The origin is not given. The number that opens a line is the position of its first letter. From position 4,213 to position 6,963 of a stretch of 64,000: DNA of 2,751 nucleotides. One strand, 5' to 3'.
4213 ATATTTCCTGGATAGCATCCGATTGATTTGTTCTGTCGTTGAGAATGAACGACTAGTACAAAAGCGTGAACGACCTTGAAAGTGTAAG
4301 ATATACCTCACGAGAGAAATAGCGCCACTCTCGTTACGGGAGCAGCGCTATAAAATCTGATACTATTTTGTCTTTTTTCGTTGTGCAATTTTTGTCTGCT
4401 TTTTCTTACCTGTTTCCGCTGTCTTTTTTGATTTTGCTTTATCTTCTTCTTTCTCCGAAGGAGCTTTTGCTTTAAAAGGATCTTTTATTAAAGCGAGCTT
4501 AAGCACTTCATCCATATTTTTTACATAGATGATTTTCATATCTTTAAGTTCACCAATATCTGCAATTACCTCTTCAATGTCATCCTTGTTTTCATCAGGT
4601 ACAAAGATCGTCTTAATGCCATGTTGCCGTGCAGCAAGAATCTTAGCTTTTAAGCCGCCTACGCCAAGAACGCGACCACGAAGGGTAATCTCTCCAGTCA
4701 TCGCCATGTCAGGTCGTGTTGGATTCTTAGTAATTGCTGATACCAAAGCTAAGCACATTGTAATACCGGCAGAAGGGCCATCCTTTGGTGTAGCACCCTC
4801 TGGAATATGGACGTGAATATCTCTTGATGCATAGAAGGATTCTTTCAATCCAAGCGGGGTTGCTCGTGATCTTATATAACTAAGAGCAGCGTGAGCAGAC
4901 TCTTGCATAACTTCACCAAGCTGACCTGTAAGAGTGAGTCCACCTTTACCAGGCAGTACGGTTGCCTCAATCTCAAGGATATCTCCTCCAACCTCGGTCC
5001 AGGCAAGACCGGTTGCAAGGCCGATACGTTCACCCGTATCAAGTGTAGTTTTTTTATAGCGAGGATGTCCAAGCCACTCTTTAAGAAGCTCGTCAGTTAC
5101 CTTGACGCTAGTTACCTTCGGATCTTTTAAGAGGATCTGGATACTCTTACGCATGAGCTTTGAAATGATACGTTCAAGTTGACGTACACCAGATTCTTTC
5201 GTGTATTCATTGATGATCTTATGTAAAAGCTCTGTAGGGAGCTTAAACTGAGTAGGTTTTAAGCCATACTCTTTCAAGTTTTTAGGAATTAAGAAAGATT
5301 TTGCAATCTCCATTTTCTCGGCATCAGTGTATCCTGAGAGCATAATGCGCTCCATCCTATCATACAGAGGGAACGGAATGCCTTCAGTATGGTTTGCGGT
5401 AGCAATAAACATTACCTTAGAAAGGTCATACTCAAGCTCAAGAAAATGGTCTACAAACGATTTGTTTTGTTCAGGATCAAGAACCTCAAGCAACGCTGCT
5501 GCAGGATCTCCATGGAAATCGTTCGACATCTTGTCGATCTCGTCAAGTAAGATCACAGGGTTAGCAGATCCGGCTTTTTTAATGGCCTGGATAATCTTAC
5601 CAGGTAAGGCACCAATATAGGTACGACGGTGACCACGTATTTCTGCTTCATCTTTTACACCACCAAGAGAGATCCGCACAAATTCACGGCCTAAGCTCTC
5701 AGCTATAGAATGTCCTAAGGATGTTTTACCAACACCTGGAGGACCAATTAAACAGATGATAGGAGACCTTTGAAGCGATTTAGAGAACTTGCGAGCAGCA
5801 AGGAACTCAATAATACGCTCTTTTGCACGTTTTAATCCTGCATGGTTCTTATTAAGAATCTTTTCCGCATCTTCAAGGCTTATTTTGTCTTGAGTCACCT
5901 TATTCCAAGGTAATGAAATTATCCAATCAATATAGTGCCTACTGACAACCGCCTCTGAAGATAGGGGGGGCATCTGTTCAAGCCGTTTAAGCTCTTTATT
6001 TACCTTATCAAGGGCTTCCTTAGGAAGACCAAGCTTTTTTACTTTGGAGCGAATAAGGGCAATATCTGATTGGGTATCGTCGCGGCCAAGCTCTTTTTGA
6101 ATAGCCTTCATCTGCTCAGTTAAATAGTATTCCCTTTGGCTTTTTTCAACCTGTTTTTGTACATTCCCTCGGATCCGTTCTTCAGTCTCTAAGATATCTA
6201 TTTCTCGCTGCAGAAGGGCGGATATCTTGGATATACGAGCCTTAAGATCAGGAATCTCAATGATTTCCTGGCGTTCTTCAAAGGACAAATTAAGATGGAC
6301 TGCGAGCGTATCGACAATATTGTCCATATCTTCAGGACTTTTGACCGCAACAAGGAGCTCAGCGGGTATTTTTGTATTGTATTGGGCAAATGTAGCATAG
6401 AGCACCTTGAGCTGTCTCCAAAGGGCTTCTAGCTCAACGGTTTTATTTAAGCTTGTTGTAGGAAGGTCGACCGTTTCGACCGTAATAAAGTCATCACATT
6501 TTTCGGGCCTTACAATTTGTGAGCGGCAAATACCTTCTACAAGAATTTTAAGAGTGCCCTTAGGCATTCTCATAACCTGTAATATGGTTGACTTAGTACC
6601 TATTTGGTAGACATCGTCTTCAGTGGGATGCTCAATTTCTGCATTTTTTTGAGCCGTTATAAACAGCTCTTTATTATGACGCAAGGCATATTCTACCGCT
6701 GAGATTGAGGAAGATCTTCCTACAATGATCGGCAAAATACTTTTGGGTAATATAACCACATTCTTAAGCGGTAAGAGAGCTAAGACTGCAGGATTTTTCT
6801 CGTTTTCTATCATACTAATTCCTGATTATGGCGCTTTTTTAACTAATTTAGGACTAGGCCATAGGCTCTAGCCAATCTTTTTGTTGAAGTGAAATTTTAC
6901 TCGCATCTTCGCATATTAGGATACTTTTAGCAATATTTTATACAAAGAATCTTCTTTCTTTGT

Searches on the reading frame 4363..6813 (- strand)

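Call 61: search_protein_families(library=pfam, proteins=[window:4363-6813:-], max_evalue=0.00001)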
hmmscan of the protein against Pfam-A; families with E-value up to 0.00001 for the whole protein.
window:4363-6813:- (816 aa): 7 families
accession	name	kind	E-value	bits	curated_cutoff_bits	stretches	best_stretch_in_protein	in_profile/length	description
PF05362.19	Lon_C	-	1.9e-84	282.8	21.1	1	571-776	1-204/205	Lon protease (S16) C-terminal proteolytic domain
PF02190.22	LON_substr_bdg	-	2.6e-42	145.5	28.7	1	11-203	2-200/200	ATP-dependent protease La (LON) substrate-binding domain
PF00004.35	AAA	-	1.6e-26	93.7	21.2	1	353-493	1-129/131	ATPase family associated with various cellular activities (AAA)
PF22667.2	Lon_lid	-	1.3e-16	60.4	27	1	514-565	1-52/57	Lon protease AAA+ ATPase lid domain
PF07728.20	AAA_5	-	3.6e-08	33.9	22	1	353-487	2-139/139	AAA domain (dynein-related subfamily)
PF13541.12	ChlI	-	3.7e-08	33.7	27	1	615-742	1-121/121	Subunit ChlI of Mg-chelatase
PF13401.12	AAA_22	-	4.8e-06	27.4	27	0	351-432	6-99/130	AAA domain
